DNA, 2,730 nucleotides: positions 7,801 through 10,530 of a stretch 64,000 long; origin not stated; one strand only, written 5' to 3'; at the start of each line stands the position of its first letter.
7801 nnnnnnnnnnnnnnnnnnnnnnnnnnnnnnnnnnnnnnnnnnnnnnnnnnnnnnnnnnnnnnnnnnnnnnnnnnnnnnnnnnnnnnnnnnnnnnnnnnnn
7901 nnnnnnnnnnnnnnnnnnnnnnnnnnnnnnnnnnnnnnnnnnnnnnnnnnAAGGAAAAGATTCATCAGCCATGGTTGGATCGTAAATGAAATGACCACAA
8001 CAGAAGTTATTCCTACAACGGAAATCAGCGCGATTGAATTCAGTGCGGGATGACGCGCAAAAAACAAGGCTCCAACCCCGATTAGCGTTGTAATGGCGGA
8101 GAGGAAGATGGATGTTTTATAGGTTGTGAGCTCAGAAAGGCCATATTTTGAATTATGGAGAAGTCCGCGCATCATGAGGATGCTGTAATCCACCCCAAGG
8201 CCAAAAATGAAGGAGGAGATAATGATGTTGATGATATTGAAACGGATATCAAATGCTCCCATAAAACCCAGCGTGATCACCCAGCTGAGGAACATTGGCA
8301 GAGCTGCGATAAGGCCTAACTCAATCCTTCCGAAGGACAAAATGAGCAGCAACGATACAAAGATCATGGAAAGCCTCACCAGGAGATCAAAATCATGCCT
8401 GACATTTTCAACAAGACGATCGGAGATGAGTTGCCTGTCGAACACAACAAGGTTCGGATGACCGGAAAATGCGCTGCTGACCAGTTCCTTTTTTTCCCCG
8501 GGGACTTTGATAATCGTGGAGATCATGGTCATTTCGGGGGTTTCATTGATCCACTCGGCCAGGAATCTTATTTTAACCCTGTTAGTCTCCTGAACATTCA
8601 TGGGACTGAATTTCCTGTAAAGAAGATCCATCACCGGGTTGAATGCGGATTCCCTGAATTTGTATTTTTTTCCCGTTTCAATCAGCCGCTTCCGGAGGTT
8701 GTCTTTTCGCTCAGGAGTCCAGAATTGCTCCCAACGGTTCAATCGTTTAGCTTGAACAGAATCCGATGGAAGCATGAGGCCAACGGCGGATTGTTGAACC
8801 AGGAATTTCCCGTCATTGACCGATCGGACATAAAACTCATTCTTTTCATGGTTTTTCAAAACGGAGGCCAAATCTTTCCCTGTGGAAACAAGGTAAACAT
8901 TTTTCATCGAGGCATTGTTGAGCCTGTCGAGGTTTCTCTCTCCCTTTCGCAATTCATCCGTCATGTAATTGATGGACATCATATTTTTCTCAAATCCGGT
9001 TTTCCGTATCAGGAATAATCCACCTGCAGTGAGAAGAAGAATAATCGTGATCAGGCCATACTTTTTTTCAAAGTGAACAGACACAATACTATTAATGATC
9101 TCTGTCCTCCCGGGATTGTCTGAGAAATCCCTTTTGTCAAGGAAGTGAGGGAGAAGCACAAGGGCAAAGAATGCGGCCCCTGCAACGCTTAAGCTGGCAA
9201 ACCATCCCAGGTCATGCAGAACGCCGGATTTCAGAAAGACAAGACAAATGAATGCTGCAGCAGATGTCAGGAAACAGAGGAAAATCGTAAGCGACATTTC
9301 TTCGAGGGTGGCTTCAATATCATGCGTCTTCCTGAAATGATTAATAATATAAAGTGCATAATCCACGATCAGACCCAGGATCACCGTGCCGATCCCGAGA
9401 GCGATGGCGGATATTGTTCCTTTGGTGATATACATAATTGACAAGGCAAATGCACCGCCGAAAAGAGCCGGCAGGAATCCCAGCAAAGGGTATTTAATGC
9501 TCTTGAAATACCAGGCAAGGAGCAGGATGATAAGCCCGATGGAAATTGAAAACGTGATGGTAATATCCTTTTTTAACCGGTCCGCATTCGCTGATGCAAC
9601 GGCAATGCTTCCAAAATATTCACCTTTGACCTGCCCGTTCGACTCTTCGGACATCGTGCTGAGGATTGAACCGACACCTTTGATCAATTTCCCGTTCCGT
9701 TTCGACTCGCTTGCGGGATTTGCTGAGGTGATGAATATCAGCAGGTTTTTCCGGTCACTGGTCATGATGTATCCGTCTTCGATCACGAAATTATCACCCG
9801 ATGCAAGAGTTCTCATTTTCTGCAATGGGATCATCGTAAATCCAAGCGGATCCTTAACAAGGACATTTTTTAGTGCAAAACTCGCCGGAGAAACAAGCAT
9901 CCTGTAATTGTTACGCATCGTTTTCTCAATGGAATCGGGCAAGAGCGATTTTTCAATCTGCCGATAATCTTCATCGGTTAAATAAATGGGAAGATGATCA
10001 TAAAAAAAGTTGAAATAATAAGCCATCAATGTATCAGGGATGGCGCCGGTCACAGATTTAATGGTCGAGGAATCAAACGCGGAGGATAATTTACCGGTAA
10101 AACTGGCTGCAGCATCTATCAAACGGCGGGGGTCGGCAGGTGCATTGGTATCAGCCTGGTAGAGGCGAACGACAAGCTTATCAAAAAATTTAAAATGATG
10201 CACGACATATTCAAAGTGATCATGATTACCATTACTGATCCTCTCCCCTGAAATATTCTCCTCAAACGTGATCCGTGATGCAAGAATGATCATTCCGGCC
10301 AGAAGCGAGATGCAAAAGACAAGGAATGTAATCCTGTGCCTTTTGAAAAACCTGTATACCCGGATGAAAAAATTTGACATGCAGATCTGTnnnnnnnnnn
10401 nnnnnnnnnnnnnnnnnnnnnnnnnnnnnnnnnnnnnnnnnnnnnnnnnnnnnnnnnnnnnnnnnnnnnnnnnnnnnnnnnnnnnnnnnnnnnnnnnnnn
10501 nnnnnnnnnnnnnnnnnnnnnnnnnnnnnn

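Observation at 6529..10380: Single 1283-aa polypeptide fusing an MMPL exporter, a PlsC-type acyltransferase and a SAM methyltransferase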

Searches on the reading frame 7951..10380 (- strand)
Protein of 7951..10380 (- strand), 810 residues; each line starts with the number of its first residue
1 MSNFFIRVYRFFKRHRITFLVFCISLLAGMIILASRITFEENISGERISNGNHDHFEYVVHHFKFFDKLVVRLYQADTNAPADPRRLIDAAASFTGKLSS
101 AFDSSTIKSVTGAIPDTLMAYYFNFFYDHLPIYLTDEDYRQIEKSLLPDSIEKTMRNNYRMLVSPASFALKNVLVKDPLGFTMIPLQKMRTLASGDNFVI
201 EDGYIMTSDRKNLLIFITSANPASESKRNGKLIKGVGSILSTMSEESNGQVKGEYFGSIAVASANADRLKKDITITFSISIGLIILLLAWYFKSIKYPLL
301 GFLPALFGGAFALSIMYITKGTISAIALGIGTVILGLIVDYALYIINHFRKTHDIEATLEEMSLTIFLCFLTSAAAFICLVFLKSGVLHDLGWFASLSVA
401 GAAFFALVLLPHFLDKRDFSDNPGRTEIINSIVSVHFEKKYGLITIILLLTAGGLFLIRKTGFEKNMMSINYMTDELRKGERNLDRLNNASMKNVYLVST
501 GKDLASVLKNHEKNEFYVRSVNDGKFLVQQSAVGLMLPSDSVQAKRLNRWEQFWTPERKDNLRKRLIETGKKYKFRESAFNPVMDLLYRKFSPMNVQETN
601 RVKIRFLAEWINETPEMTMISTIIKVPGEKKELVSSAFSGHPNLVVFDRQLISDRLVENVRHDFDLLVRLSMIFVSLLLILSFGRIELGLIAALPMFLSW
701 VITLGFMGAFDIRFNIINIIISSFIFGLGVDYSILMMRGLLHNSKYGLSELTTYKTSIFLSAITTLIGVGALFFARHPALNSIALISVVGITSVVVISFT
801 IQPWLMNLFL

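Call 37: search_solved_structures(query=window:7951-10380:-, max_evalue=0.01)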
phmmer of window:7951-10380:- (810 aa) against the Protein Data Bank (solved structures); distinct sequences matched with E-value up to 0.01: 2.
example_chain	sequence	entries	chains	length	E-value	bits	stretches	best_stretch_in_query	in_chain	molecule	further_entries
6wu0_B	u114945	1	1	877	4.8e-05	25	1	667-806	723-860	Hopanoid biosynthesis associated RND transporter like protein HpnN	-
5khn_B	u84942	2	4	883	0.0012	20.4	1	671-806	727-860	RND transporter | Putative RND superfamily efflux pump membrane protein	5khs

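Call 82: predict_structure(alignment_id=A3)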
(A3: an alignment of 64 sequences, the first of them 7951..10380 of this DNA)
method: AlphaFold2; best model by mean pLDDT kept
length: 810 residues; sequences in the alignment: 64
mean_pLDDT: 82.1   pTM: 0.69
mean pLDDT of the five models: 82.1, 79.9, 78.2, 77.0, 75.4
residues with pLDDT >= 90: 104; 70-90: 631; 50-70: 64; < 50: 11
segments of 3 or more residues with pLDDT < 50: 46-53
pLDDT, mean of each block of 10 residues (from residue 1): 88 91 91 81 48 66 71 87 89 90 85 72 88 89 88 88 76 84 80 61 80 87 79 91 87 87 81 82 86 83 86 87 69 64 87 86 89 85 76 87 90 76 61 80 89 87 70 82 75 81 88 82 74 79 90 91 90 86 89 88 80 85 81 76 81 75 81 84 85 87 87 75 80 89 79 87 85 78 84 91 84
secondary structure, 60 per line:
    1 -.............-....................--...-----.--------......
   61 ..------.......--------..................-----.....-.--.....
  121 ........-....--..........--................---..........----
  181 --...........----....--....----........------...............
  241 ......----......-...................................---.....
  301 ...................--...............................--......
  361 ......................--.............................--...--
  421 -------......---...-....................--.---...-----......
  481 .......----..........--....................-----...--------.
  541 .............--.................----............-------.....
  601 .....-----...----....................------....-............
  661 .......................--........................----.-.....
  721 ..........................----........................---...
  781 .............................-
elements in order (helices of 4 or more, strands of 3 or more residues): H2-14 H16-35 E38-40 H55-62 E69-75 H84-101 E107-111 H116-128 H130-133 H136-145 H148-163 H167-176 H183-193 E198-201 E204-207 E212-219 H226-246 E251-256 H258-292 H296-319 E322-324 H325-352 H355-382 H386-413 H428-433 H441-460 H475-487 E492-501 H504-523 E529-531 H540-553 H556-572 H577-588 H596-605 E611-613 E618-627 H628-637 E644-647 H649-683 H686-709 H716-746 H751-774 H778-809

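Call 84: fold_search(model_id=the predicted structure, library=pdb)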
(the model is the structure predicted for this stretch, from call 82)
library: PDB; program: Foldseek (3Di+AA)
matches with E <= 10: 500; with E <= 0.001: 309
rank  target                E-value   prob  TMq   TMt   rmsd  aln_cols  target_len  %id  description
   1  5khn_B                8.9e-21  1.00  0.64  0.61  14.9       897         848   14  Crystal structures of the Burkholderia multivorans hopanoid transporter HpnN (released 2017-06-14)
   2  5khn_A                2.4e-19  1.00  0.63  0.60  14.7       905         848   14  Crystal structures of the Burkholderia multivorans hopanoid transporter HpnN (released 2017-06-14)
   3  5khs_A                5.1e-19  1.00  0.63  0.60  15.1       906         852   12  Crystal structures of the Burkholderia multivorans hopanoid transporter HpnN (released 2017-06-14)
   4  5khs_B                9.8e-19  1.00  0.63  0.60  14.9       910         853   14  Crystal structures of the Burkholderia multivorans hopanoid transporter HpnN (released 2017-06-14)
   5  6wu0                  1.4e-18  1.00  0.62  0.59  14.9       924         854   14  CryoEM structure of Burkholderia pseudomallei hopanoid biosynthesis-associated RND transporter HpnN (released 2021-02-03)
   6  9gi0_B                8.4e-18  1.00  0.59  0.65   8.2       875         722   11  Truncated MmpL4 in detergent (released 2025-02-19)
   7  9mw0_D                2.0e-17  1.00  0.60  0.61  10.6       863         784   11  Bipartite complex of MmpL5-AcpM from Mycolicibacterium smegmatis (released 2025-07-30)
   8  9dp6_A                3.3e-17  1.00  0.60  0.65   8.0       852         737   10  Mycolicibacterium smegmatis MmpL5-AcpM structure (released 2024-10-23)
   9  9u4t_A                7.4e-17  1.00  0.60  0.65   8.1       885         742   10  Cryo-EM map of MSMEG_3496 in complex with AcpM, size exclusion chromatography peak1 (released 2025-12-10)
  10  9mx0_A                1.3e-16  1.00  0.58  0.64   8.2       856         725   10  Cluster of bipartite complex of MmpL5-AcpM from Mycolicibacterium smegmatis (released 2025-07-30)
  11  9b46                  1.9e-16  1.00  0.58  0.64   7.8       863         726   11  Mycolicibacterium smegmatis MmpL5 structure (released 2024-10-02)
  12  6ajf                  2.3e-16  1.00  0.63  0.57   8.2       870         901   13  Crystal structure of mycolic acid transporter MmpL3 from Mycobacterium smegmatis (released 2018-12-26)
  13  8zkp_A                2.3e-16  1.00  0.60  0.63   9.5       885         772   12  Cryo-EM structure of the efflux transporter MmpL5/MmpS5 from Mycobacterium tuberculosis, C3 symmetry (released 2025-05-21)
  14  9syj_A                2.4e-16  1.00  0.61  0.62   9.5       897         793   12  Asymmetric hexameric MmpS4-MmpL4 complex from Mycobacterium tuberculosis with "short" coiled-coil domain (released 2026-01-28)
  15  9mvz_D                2.5e-16  1.00  0.60  0.53  17.4      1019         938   10  Tripartite complex of MmpL5-S5-AcpM from Mycolicibacterium smegmatis (released 2025-07-30)
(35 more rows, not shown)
